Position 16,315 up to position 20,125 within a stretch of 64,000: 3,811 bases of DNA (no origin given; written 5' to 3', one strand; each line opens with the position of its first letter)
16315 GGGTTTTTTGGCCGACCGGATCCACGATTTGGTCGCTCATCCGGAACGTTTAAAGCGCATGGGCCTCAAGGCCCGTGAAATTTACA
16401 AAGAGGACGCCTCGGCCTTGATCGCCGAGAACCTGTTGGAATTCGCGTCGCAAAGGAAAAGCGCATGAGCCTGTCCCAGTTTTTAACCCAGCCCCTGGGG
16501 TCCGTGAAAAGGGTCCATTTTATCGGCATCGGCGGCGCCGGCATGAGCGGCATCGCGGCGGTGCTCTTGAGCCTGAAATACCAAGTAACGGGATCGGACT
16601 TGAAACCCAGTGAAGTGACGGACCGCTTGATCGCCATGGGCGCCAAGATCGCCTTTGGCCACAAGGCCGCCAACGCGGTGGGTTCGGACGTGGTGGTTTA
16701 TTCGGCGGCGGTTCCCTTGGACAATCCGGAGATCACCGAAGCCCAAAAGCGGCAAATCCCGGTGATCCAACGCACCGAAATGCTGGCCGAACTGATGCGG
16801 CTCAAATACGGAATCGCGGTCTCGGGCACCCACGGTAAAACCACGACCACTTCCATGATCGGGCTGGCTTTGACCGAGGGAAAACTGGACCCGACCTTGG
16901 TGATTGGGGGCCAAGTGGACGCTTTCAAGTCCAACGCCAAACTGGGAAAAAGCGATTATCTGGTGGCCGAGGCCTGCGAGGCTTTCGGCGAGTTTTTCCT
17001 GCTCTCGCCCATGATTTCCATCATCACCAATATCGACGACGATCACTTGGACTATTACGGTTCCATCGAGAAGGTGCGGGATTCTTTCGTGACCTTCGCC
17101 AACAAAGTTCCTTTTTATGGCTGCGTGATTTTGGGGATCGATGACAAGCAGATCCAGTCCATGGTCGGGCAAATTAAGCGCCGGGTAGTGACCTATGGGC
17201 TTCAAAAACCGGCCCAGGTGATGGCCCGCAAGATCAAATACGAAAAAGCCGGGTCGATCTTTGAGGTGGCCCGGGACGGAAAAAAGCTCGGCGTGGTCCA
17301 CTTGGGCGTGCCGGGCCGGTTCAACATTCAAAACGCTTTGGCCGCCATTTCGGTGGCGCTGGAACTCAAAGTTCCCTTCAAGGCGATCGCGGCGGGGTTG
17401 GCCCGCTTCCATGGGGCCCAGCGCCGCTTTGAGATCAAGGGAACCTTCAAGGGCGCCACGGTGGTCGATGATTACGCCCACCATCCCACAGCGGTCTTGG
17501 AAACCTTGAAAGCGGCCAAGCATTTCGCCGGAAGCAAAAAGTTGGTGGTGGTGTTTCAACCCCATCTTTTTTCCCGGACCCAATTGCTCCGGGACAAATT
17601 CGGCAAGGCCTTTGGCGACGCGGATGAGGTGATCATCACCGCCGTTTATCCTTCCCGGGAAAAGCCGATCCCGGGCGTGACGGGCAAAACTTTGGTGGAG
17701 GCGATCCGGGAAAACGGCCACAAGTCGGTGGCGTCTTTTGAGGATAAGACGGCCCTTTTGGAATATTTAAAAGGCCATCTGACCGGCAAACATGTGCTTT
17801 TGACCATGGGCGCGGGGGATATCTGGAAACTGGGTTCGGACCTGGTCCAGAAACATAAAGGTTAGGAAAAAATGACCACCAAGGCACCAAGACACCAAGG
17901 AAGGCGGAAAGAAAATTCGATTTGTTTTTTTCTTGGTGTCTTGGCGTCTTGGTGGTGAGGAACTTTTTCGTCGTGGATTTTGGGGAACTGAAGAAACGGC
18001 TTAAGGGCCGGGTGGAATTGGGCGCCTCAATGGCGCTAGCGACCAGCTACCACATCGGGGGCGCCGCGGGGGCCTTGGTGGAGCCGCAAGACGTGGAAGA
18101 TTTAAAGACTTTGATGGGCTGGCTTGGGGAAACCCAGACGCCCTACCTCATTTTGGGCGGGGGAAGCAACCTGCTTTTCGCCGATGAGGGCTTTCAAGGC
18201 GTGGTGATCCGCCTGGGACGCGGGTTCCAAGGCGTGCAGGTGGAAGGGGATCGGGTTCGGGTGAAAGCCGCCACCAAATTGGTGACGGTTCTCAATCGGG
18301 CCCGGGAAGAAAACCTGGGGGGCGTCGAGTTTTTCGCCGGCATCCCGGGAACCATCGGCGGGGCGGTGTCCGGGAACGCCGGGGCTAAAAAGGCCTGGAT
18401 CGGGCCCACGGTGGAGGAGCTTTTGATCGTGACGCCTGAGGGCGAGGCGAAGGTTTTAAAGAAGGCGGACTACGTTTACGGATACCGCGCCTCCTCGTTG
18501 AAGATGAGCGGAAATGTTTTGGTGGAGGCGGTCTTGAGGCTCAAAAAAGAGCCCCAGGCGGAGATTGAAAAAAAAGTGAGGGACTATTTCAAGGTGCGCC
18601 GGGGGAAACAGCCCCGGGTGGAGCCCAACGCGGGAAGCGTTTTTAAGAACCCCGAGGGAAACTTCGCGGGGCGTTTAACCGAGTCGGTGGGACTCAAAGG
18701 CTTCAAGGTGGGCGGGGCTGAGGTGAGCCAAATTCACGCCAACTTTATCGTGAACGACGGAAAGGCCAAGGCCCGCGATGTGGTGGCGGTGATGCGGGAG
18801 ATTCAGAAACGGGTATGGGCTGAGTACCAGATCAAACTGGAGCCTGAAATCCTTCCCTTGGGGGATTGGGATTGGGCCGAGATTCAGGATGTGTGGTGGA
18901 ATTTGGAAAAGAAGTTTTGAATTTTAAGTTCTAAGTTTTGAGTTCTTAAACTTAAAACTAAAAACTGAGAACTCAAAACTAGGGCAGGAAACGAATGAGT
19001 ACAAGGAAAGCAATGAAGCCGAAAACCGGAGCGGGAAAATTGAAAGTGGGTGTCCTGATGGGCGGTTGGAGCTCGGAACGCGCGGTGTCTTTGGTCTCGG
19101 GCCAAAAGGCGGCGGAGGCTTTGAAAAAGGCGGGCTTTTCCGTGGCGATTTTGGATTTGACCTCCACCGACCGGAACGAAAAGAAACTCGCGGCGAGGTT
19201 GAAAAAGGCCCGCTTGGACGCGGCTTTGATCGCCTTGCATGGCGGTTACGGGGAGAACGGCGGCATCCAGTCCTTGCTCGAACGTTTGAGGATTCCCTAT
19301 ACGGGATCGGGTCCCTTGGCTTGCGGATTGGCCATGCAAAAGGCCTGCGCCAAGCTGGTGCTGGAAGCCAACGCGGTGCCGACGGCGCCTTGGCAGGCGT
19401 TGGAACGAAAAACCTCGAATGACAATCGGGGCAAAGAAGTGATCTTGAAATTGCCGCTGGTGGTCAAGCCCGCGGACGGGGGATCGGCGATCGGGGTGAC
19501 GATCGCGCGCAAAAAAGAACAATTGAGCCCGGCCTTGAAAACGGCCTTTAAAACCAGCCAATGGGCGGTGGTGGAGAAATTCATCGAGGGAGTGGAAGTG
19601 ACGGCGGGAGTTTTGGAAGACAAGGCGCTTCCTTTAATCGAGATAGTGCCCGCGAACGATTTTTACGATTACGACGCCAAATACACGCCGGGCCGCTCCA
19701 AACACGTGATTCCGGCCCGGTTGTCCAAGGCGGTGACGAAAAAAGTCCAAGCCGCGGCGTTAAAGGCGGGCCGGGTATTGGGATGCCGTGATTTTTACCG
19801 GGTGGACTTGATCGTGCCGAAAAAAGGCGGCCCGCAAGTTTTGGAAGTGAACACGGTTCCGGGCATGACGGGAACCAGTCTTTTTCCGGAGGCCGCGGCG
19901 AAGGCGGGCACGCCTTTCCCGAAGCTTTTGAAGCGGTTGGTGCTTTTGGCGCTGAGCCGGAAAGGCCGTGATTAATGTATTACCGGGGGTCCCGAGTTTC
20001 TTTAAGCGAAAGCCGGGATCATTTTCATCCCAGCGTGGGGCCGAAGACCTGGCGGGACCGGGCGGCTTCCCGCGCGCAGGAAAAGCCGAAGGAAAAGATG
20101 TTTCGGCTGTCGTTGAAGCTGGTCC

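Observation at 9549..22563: Word-repeat hairpins (3x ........, loop, 3x inverted) fill nearly every non-overlapping gene junction in the dcw operon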

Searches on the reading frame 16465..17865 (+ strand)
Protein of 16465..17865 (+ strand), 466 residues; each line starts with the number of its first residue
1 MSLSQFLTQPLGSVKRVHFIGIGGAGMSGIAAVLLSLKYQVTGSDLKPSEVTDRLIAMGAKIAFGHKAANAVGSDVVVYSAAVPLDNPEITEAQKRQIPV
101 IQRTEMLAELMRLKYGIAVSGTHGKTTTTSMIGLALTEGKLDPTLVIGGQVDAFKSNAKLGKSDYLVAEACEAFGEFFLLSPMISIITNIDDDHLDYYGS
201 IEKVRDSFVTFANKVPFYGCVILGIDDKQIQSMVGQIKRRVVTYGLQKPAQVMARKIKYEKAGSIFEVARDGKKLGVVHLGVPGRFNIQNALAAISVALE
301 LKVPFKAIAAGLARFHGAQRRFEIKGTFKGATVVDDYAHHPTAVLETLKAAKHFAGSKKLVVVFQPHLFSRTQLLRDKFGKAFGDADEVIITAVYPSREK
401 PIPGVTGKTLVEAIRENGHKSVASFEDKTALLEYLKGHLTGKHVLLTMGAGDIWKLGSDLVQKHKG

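Call 8: search_protein_families(library=pfam, proteins=[window:16465-17865:+])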
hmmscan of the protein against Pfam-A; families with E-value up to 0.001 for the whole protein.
window:16465-17865:+ (466 aa): 3 families
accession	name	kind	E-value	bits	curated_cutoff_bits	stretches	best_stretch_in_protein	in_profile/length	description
PF08245.18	Mur_ligase_M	-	2.5e-30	106.4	24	1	119-298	1-200/200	Mur ligase middle domain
PF01225.30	Mur_ligase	-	4.1e-30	104.4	21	1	17-115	2-95/95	Mur ligase family, catalytic domain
PF02875.26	Mur_ligase_C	-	4.7e-22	79.6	28.4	1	320-451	1-127/127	Mur ligase, glutamate ligase domain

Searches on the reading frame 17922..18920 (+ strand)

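Call 9: search_protein_families(library=pfam, proteins=[window:17922-18920:+])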
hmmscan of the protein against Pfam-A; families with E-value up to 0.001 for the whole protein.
window:17922-18920:+ (332 aa): 2 families
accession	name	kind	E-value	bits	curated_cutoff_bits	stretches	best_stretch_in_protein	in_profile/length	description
PF02873.21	MurB_C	-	2.2e-32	111.6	27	1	214-310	1-96/99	UDP-N-acetylenolpyruvoylglucosamine reductase, C-terminal domain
PF01565.28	FAD_binding_4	-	9e-20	71.2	26.4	1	51-177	3-136/139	FAD binding domain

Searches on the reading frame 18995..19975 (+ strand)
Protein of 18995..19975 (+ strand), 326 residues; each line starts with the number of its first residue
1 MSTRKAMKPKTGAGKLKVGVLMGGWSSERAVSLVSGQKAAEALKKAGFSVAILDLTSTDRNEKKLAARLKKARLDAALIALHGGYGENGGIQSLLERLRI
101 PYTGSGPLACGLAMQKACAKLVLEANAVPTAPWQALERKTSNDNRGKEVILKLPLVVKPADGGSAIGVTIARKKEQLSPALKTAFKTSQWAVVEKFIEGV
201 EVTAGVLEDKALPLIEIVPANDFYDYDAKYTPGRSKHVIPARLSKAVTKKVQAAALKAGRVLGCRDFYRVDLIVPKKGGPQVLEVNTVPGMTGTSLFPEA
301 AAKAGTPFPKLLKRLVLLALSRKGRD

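Call 9: search_protein_families(library=pfam, proteins=[window:18995-19975:+])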
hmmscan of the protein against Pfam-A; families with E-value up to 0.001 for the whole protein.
window:18995-19975:+ (326 aa): 9 families
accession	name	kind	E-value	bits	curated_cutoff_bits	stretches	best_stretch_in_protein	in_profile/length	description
PF07478.18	Dala_Dala_lig_C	-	2.9e-53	180.8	24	1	123-316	2-203/204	D-ala D-ala ligase C-terminus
PF01820.27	Dala_Dala_lig_N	-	3.2e-19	70.1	34.6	2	63-105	79-121/121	D-ala D-ala ligase N-terminus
PF02655.19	ATP-grasp_3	-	3.5e-09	37.4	23.2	1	152-287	31-155/160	ATP-grasp domain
PF02786.22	CPSase_L_D2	-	3e-07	30.6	19.8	1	119-287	5-178/211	Carbamoyl-phosphate synthase L chain, ATP binding domain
PF13535.11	ATP-grasp_4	-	1.7e-06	28.2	27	1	152-287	2-150/160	ATP-grasp domain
PF08443.16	RimK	-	9.3e-06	25.8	21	1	132-294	19-172/188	RimK-like ATP-grasp domain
PF02222.28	ATP-grasp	-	1e-05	25.7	27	1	123-204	3-84/179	ATP-grasp domain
PF01071.24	GARS_A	-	2.6e-05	24.6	27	1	115-223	2-114/194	Phosphoribosylglycinamide synthetase, ATP-grasp (A) domain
PF03133.20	TTL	-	0.00014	21.6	20.1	0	223-293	192-263/292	Tubulin-tyrosine ligase family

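Call 27: find_related_loci(query=window:18995-19975:+, collection=metagenome_contigs, flank=10000)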
Query window:18995-19975:+ (326 aa) in metagenome_contigs; peptide patterns used: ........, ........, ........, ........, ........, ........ (x = any residue, [..] = any of these).
600 stretches matched a pattern (row limit reached: there are more); 577 encode a relative of the query (tblastn E <= 1e-3); the best 80 are kept; 80 distinct loci.
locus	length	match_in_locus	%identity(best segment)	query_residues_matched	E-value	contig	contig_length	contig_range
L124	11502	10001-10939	60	16-325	1e-121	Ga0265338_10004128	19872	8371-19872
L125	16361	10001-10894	48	16-320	4e-85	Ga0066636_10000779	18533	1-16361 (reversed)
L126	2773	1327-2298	45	15-324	2e-86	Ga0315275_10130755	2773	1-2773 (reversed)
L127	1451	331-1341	42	15-323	3e-85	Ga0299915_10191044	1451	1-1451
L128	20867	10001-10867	45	16-316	1e-76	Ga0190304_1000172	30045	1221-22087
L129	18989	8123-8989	45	16-316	1e-76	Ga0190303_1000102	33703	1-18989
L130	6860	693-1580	45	17-317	3e-75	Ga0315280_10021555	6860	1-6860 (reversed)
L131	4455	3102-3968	45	17-316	3e-74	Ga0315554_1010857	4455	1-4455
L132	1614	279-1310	42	2-319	1e-77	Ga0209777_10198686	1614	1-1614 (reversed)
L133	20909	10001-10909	43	17-319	1e-72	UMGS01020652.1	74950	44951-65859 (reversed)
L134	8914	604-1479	45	17-316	8e-71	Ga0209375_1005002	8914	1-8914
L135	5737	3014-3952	43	4-316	1e-70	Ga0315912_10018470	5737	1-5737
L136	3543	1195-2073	45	16-316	2e-70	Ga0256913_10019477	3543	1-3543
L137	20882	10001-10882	43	15-316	3e-70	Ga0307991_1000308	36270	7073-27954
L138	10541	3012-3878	43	17-316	9e-70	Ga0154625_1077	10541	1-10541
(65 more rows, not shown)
